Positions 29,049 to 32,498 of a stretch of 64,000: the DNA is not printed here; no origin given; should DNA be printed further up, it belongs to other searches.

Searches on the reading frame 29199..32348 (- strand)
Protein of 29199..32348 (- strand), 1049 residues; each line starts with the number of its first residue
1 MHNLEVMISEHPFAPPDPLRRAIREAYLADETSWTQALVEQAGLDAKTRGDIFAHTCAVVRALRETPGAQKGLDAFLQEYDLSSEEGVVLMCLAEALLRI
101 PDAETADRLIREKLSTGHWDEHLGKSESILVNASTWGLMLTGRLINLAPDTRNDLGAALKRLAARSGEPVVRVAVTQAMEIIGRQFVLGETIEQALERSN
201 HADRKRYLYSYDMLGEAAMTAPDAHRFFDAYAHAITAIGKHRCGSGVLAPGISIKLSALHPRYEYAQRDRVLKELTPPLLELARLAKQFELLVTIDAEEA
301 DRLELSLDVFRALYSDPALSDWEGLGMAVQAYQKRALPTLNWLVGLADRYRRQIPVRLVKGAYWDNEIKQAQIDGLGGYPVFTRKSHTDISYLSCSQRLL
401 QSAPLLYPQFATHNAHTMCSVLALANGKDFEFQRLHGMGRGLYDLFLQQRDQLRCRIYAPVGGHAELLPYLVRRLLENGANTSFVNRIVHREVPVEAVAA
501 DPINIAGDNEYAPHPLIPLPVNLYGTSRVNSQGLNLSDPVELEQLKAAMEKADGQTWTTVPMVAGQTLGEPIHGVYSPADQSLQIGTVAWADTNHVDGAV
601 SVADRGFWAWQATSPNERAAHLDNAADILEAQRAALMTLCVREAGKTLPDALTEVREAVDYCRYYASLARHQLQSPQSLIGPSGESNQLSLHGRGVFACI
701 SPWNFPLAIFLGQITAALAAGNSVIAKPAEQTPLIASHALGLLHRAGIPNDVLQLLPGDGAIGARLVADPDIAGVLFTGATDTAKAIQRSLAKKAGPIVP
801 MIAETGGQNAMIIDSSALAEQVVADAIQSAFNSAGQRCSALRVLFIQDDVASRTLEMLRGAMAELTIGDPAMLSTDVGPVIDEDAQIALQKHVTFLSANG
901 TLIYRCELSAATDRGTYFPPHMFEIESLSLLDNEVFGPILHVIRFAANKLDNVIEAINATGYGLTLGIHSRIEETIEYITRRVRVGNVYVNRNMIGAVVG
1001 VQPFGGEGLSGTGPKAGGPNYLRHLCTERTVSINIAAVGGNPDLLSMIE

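Call 59: search_protein_families(library=pfam, proteins=[window:29199-32348:-], max_evalue=0.00001)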
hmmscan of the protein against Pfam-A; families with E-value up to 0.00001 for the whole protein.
window:29199-32348:- (1049 aa): 4 families
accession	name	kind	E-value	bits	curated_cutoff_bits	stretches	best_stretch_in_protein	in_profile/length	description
PF00171.27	Aldedh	-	6.2e-111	371.6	23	1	575-1031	11-461/461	Aldehyde dehydrogenase family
PF01619.24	Pro_dh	-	4.4e-94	315.6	27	1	196-487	2-278/278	Proline dehydrogenase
PF14850.11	Pro_dh-DNA_bdg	-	5.6e-46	156.1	27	1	73-186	2-112/112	DNA-binding domain of Proline dehydrogenase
PF18327.6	PRODH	-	3.1e-08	34.2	26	1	18-64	2-48/48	Proline utilization A proline dehydrogenase N-terminal domain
